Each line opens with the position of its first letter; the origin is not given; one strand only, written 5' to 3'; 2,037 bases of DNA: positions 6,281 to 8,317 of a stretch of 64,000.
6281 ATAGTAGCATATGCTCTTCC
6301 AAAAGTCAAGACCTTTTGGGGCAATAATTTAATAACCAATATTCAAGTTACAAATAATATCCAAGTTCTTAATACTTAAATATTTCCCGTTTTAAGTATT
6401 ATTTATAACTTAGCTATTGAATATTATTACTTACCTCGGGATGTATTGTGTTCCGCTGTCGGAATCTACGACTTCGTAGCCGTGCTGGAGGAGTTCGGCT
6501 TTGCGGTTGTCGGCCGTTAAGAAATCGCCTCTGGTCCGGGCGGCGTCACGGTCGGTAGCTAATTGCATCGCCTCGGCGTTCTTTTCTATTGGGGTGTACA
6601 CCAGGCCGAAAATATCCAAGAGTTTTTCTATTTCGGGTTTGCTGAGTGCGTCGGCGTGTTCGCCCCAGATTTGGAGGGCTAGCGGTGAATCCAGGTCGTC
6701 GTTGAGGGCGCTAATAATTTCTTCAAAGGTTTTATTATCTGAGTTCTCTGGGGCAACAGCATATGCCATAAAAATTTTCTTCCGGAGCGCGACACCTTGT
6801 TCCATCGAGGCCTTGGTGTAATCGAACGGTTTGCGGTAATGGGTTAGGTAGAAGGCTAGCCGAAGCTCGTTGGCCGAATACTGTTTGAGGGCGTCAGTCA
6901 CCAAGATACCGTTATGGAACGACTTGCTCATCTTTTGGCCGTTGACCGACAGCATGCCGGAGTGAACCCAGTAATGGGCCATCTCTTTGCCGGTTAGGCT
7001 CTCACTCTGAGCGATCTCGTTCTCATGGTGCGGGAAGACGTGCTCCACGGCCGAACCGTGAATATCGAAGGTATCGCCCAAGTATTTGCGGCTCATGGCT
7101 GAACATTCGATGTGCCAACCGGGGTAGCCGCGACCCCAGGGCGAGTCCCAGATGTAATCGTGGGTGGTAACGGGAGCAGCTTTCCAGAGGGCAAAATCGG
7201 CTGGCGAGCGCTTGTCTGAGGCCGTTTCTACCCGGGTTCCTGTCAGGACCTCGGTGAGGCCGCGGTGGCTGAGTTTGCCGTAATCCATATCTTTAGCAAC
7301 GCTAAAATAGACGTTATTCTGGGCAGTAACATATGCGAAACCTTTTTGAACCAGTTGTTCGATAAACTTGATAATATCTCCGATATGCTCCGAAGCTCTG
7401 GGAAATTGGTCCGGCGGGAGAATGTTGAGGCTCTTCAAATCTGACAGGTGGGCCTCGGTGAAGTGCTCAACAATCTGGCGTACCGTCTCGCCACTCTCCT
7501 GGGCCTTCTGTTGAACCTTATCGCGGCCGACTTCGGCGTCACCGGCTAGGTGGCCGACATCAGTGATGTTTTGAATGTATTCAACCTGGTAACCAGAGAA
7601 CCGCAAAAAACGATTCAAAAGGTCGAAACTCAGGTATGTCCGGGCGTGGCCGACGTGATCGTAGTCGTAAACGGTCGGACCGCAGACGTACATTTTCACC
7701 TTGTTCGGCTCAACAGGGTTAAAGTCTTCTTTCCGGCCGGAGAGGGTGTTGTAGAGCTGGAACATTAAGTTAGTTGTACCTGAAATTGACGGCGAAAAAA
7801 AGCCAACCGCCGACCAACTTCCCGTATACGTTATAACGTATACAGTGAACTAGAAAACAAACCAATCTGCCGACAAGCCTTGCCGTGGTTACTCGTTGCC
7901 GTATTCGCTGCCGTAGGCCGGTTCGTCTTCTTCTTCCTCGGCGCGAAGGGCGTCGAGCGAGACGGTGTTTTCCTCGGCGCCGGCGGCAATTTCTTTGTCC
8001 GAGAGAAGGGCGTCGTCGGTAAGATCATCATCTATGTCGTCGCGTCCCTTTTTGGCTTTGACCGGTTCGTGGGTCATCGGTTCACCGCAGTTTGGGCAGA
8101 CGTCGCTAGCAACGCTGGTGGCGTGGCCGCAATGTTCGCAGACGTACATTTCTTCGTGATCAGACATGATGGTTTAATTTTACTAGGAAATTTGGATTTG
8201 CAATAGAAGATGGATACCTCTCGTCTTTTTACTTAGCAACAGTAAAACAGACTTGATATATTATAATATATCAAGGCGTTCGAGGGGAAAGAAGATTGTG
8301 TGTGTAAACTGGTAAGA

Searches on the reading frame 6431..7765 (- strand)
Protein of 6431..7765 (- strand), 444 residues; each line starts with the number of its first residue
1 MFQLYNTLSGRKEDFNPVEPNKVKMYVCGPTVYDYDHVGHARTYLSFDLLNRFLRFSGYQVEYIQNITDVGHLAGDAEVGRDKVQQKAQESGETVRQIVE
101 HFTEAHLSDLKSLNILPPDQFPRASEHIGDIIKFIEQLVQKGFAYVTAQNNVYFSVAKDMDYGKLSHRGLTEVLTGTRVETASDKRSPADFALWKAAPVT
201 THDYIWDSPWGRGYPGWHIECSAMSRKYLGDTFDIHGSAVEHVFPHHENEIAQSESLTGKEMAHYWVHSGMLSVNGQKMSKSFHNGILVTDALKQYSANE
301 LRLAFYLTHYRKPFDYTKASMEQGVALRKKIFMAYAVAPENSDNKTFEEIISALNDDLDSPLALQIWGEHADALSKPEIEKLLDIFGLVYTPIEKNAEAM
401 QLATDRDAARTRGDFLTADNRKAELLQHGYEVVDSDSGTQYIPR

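Call 39: find_homologous_proteins(query=window:6431-7765:-, max_evalue=1e-60)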
Query window:6431-7765:- (444 aa): 7978 proteins with E <= 1e-60 among 8000 candidates; the best 120 are listed.
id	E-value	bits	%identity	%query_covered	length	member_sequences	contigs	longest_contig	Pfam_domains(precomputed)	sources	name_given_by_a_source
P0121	0.0e+0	1026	100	100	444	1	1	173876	PF09334.18,PF01406.26,PF00133.29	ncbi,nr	ncbi:MAG TPA: cysteine--tRNA ligase [Candidatus Saccharimonadales bacterium]|nr:cysteine--tRNA ligas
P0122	1.5e-261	886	84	100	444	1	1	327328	PF09334.18,PF01406.26,PF00133.29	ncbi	-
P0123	2.7e-248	842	81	100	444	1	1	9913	PF09334.18,PF01406.26,PF00133.29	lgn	-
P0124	1.8e-242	823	78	100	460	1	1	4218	PF09334.18,PF01406.26,PF00133.29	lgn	-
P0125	1.7e-233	793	76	100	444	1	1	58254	PF09334.18,PF01406.26,PF00133.29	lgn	-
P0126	1.8e-227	774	73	100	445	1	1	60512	PF09334.18,PF01406.26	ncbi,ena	-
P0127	9.0e-225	765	73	100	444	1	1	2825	PF09334.18,PF01406.26,PF00133.29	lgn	-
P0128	5.3e-224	762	74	100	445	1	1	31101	PF09334.18,PF01406.26,PF00133.29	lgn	-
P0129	4.8e-223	759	73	100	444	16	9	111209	PF09334.18,PF01406.26,PF00133.29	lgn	-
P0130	2.5e-222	757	73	100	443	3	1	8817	PF09334.18,PF01406.26,PF00133.29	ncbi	-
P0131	9.3e-222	755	72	100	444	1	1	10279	PF09334.18,PF01406.26,PF00133.29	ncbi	-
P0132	2.6e-218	743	70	100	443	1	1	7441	PF09334.18,PF01406.26,PF00133.29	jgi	-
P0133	1.4e-217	741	69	100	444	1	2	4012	PF09334.18,PF01406.26,PF00749.28,PF00133.29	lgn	-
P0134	2.7e-217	740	72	100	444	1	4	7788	PF09334.18,PF01406.26,PF00133.29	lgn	-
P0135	6.9e-217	739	72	100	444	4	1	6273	PF09334.18,PF01406.26,PF00133.29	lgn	-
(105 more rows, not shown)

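Call 40: find_encoding_contigs(protein=P0122, flank=10000, max_places=1)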
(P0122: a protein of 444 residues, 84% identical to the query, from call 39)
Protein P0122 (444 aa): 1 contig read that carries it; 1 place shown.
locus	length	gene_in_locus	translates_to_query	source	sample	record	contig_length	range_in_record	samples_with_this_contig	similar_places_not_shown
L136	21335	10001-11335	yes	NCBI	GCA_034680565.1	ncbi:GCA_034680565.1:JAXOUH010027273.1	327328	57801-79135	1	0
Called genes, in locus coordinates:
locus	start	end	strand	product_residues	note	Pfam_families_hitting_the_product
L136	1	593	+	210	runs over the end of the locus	PF00829:Ribosomal_L21p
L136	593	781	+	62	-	PF00584:SecE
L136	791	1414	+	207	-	PF02357:NusG, PF00467:KOW (weak)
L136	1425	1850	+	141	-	PF03946:Ribosomal_L11_N, PF00298:Ribosomal_L11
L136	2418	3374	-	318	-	-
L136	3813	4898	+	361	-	PF02481:DNA_processg_A, PF17782:WHD_DprA (weak)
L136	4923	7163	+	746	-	PF01751:Toprim, PF01131:Topoisom_bac, PF01396:Zn_ribbon_Top1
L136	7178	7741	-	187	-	-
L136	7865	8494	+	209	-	PF21176:RecR_HhH, PF01751:Toprim, PF13662:Toprim_4, PF21175:RecR_C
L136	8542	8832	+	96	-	-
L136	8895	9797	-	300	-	-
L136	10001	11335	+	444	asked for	PF00133:tRNA-synt_1 (faint), PF01406:tRNA-synt_1e, PF09334:tRNA-synt_1g (weak)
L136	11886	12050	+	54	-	-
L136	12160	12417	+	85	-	-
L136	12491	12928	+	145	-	-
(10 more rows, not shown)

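Call 41: find_encoding_contigs(protein=P0125, flank=10000, max_places=1)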
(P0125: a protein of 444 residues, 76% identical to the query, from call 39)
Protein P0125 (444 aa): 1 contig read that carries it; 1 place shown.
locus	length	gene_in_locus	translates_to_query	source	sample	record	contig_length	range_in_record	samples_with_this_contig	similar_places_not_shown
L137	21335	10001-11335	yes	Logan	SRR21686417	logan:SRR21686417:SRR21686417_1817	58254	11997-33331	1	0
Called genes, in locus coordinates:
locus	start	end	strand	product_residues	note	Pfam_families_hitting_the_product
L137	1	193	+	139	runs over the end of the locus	PF00075:RNase_H, PF13456:RVT_3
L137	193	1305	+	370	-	PF01098:FTSW_RODA_SPOVE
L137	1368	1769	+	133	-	PF00829:Ribosomal_L21p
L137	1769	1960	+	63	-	PF00584:SecE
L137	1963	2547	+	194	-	PF02357:NusG, PF00467:KOW (weak)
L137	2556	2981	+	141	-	PF03946:Ribosomal_L11_N, PF00298:Ribosomal_L11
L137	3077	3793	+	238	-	-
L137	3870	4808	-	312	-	-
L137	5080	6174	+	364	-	PF02481:DNA_processg_A, PF17782:WHD_DprA (faint)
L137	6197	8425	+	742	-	PF01751:Toprim, PF01131:Topoisom_bac, PF01396:Zn_ribbon_Top1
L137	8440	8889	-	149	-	-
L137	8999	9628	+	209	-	PF21176:RecR_HhH, PF02132:RecR_ZnF (weak), PF01751:Toprim, PF13662:Toprim_4, PF21175:RecR_C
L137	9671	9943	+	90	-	-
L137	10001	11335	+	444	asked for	PF00133:tRNA-synt_1 (faint), PF01406:tRNA-synt_1e, PF09334:tRNA-synt_1g (weak)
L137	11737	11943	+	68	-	-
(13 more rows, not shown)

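Call 42: find_encoding_contigs(protein=P0126, flank=10000, max_places=1)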
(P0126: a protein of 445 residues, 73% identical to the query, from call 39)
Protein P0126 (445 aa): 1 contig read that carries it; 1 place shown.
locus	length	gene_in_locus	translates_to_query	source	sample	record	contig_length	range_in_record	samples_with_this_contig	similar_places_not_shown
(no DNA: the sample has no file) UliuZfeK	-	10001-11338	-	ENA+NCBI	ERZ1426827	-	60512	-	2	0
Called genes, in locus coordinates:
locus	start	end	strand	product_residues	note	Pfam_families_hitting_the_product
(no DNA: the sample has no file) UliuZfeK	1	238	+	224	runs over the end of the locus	-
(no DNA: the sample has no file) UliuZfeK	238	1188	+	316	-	-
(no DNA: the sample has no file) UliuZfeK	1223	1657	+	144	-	PF00075:RNase_H, PF13456:RVT_3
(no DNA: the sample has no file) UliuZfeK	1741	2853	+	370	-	PF01098:FTSW_RODA_SPOVE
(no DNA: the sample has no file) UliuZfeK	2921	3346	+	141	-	PF00829:Ribosomal_L21p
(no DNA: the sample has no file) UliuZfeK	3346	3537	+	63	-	PF00584:SecE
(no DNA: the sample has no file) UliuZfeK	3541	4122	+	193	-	PF02357:NusG, PF00467:KOW (faint)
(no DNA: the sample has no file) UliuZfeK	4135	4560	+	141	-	PF03946:Ribosomal_L11_N, PF00298:Ribosomal_L11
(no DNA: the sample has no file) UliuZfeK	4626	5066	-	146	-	-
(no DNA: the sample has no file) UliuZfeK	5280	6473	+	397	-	PF02481:DNA_processg_A, PF17782:WHD_DprA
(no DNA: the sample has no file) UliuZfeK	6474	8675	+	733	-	PF01751:Toprim, PF01131:Topoisom_bac, PF01396:Zn_ribbon_Top1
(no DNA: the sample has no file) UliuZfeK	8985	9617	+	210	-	PF21176:RecR_HhH, PF02132:RecR_ZnF (weak), PF01751:Toprim, PF13662:Toprim_4, PF21175:RecR_C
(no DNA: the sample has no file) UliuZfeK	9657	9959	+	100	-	PF13240:Zn_Ribbon_1 (weak)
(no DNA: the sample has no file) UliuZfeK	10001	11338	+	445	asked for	PF01406:tRNA-synt_1e, PF09334:tRNA-synt_1g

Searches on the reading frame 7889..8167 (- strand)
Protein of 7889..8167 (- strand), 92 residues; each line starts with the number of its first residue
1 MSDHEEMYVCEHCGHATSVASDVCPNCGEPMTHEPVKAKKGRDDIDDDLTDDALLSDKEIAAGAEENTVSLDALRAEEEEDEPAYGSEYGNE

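Call 60: search_protein_families(library=pfam, max_evalue=0.01, proteins=[window:7889-8167:-])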
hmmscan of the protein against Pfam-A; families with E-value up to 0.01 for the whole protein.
window:7889-8167:- (92 aa): 11 families
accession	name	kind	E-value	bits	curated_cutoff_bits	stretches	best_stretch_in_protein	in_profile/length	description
PF13248.11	Zn_ribbon_3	-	0.00012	21.8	27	1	6-31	1-26/26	zinc-ribbon domain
PF12773.13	DZR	-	0.00023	21.7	27.3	1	10-32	1-23/45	Double zinc ribbon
PF19836.4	DUF6315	-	0.00044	20.4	29.7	1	12-56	30-74/174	Family of unknown function (DUF6315)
PF18912.6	DZR_2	-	0.0011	19.2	27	1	5-34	19-49/56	Double zinc ribbon domain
PF07754.17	HVO_2753_ZBP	-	0.0017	18.5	33.2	0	23-31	18-26/46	Small zinc finger protein HVO_2753-like, Zn-binding pocket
PF06906.16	DUF1272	-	0.0023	18.5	25.3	1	8-37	27-57/57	Protein of unknown function (DUF1272)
PF18073.7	Zn_ribbon_LapB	-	0.0059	16.7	25.7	0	8-29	1-22/28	Rubredoxin metal binding domain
PF13408.12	Zn_ribbon_recom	-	0.0063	17.3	25.3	0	23-41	7-23/58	Recombinase zinc beta ribbon domain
PF14803.11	Zn_ribbon_Nudix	-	0.0066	16.8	25.6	0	3-15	18-30/34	Nudix N-terminal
PF07191.17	Zn_ribbon_6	-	0.0075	16.7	25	1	3-32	12-40/67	Double zinc ribbon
PF18439.7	zf_UBZ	-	0.0083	16.2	25.6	0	6-15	1-10/32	Ubiquitin-Binding Zinc Finger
